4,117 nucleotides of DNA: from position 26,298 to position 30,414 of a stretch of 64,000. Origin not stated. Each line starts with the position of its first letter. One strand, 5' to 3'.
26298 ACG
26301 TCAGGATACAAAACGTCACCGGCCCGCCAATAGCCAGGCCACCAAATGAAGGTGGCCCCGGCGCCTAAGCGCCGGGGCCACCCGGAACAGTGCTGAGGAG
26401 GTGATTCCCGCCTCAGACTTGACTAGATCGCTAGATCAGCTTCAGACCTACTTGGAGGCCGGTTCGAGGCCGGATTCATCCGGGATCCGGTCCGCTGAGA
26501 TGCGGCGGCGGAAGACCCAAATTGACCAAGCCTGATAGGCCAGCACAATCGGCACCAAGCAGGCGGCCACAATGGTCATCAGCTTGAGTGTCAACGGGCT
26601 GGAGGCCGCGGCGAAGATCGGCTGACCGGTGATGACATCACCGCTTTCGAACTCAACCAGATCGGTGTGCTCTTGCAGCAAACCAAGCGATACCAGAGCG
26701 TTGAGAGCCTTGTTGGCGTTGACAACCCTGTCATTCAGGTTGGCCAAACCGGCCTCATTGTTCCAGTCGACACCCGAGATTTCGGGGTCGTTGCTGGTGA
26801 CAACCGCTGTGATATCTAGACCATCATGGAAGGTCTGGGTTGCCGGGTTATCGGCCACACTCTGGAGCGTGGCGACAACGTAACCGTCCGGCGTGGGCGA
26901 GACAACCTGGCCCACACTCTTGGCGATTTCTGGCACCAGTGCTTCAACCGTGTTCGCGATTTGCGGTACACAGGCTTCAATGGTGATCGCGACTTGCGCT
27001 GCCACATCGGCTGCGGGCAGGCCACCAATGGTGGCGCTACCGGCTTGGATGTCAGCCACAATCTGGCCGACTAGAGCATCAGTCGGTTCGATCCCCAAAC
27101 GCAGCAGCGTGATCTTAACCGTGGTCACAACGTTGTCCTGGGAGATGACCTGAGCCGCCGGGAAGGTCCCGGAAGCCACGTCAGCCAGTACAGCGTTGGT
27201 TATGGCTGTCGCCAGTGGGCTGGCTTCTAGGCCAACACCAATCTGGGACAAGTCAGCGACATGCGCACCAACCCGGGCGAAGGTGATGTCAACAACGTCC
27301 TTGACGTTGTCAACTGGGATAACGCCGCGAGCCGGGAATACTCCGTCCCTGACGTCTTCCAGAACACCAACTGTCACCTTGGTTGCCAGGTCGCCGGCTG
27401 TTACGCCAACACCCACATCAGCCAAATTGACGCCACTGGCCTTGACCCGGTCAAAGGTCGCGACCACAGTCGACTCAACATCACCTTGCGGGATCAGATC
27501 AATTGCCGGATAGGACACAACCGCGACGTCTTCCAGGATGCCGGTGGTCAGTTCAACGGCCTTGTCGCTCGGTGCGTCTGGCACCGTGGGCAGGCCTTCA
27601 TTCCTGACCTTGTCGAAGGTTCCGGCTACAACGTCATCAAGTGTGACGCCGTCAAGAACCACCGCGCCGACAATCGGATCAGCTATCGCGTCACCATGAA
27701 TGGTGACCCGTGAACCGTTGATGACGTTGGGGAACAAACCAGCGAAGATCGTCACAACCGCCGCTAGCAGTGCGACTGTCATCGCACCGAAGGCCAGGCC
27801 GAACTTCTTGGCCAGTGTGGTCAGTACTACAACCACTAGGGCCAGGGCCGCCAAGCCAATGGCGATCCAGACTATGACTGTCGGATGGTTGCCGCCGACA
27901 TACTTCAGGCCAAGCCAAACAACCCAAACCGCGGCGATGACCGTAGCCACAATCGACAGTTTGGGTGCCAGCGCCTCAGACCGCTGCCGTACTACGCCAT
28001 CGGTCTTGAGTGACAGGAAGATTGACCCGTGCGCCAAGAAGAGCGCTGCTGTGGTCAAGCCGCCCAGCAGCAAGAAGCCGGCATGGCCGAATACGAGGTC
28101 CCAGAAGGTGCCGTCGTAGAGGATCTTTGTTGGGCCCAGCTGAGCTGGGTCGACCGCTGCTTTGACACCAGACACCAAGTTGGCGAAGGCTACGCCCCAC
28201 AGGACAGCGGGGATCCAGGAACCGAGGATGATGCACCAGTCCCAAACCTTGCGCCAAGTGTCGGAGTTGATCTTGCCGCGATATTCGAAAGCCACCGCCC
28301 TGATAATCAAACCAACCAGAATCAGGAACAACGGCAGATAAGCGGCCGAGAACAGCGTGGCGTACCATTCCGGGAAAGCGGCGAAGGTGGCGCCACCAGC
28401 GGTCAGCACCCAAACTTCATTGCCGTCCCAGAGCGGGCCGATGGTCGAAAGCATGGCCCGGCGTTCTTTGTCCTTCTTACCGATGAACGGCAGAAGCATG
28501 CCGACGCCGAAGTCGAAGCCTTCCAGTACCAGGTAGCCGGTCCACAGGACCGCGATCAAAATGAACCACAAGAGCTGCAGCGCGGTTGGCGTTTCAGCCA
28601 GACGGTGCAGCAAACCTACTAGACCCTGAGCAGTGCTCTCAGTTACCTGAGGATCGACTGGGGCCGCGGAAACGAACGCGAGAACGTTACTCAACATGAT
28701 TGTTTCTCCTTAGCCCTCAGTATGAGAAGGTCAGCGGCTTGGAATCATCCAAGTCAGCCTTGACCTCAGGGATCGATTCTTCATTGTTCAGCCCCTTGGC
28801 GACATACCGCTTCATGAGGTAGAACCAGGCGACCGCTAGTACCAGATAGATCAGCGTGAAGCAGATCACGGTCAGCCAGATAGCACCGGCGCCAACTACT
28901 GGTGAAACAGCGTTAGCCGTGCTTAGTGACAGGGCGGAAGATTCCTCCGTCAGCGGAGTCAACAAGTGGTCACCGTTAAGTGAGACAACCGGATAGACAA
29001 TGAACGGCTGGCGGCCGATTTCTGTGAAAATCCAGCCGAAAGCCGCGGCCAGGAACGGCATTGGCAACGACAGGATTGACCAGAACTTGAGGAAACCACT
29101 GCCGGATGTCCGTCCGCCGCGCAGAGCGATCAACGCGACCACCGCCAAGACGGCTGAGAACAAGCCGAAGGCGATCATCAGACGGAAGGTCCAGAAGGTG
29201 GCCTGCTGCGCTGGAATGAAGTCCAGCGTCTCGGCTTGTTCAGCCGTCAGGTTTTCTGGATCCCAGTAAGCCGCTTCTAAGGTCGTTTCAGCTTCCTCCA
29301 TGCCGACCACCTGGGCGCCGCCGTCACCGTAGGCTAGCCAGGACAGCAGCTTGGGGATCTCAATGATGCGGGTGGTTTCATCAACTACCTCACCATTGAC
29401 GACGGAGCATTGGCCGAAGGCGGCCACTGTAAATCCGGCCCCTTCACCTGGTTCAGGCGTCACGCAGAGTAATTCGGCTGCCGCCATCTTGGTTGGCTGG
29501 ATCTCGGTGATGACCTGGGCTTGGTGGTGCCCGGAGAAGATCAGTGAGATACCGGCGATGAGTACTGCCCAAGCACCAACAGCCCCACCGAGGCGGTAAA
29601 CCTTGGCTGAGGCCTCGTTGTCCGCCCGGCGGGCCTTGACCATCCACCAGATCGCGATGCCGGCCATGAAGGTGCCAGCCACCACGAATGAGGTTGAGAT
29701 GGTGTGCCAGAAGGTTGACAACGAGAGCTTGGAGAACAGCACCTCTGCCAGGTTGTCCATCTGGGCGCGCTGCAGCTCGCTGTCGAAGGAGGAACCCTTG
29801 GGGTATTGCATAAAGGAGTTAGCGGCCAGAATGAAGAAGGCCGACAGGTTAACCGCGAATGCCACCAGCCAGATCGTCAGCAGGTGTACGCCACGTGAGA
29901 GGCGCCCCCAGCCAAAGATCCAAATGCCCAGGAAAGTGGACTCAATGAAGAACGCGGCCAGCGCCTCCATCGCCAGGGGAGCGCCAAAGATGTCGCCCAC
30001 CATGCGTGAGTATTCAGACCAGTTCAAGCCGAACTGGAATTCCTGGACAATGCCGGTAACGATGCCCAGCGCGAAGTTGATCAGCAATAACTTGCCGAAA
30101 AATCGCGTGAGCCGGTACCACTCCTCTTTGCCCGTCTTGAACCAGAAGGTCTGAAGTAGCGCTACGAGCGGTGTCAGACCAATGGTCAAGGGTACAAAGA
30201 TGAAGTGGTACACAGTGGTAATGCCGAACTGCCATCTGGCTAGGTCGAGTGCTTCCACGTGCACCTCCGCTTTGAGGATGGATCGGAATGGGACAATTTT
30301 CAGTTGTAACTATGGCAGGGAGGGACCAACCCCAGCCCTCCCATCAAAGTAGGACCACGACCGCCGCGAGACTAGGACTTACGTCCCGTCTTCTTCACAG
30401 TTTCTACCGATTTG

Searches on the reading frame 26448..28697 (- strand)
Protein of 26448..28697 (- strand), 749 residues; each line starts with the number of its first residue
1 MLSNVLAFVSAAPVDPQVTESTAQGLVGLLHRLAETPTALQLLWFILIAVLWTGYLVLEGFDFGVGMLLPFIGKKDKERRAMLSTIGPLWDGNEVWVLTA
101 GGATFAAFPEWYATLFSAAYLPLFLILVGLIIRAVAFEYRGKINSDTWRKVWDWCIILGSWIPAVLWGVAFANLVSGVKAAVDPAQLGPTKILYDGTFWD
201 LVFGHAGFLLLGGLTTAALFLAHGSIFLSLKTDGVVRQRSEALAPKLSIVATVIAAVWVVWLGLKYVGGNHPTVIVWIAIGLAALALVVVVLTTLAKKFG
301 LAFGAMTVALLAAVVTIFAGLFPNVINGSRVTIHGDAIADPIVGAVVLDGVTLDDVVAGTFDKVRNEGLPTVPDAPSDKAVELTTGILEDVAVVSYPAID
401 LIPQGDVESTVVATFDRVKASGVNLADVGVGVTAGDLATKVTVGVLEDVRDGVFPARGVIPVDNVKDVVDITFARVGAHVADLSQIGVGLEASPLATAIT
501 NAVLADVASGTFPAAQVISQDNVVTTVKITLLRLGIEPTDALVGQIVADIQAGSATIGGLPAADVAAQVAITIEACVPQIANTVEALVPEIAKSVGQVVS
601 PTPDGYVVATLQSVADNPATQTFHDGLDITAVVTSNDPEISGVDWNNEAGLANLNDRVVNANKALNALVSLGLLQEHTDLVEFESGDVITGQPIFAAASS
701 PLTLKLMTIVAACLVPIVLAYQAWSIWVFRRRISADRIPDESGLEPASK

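Call 58: search_protein_families(library=pfam, proteins=[window:26448-28697:-], max_evalue=0.00001)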
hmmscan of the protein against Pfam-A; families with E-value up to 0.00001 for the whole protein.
window:26448-28697:- (749 aa): 1 family
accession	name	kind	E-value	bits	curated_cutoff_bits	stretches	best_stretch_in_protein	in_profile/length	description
PF02322.20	Cyt_bd_oxida_II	-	7.2e-96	321.5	35.6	2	40-336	1-270/302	Cytochrome bd terminal oxidase subunit II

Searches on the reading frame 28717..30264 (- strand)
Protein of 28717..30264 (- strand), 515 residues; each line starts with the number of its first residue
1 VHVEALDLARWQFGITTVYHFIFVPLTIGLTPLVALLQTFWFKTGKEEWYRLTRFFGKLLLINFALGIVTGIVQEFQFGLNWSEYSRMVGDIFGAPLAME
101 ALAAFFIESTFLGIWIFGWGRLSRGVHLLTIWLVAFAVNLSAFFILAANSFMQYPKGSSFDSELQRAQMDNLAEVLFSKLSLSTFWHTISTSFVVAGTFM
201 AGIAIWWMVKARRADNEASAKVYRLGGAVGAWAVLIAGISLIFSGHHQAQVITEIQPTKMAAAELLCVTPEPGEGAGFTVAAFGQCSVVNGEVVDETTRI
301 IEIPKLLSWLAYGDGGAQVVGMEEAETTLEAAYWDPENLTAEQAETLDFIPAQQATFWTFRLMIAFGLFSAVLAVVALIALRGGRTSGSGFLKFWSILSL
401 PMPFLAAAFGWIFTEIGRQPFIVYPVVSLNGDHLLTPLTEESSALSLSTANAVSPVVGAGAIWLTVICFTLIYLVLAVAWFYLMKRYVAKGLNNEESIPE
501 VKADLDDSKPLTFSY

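Call 33: list_cluster_members(proteins=[window:28717-30264:-, window:2451-3731:-, window:16611-18182:-, P0013, P0001, window:18415-19944:-])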
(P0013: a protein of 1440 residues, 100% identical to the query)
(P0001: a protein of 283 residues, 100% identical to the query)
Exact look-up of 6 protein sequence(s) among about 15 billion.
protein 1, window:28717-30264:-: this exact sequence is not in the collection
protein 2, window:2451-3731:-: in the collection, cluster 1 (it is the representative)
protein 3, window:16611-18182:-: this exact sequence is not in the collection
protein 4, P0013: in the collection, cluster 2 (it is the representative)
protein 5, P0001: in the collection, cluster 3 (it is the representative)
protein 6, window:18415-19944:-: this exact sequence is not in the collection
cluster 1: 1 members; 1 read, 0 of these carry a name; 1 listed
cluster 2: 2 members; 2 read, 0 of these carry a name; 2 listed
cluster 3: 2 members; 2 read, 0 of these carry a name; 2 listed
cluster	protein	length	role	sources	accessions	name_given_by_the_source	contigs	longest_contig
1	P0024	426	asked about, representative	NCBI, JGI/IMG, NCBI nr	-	-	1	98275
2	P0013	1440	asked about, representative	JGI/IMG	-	-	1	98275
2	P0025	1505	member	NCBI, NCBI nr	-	-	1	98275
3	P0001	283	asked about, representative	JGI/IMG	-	-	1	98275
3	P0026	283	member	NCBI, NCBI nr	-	-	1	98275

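Call 58: search_protein_families(library=pfam, proteins=[window:28717-30264:-], max_evalue=0.00001)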
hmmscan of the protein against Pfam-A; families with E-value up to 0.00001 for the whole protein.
window:28717-30264:- (515 aa): 1 family
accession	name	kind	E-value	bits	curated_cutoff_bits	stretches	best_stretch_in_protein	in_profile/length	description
PF01654.22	Cyt_bd_oxida_I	-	1.1e-138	462.7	26.2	1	8-491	1-417/418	Cytochrome bd terminal oxidase subunit I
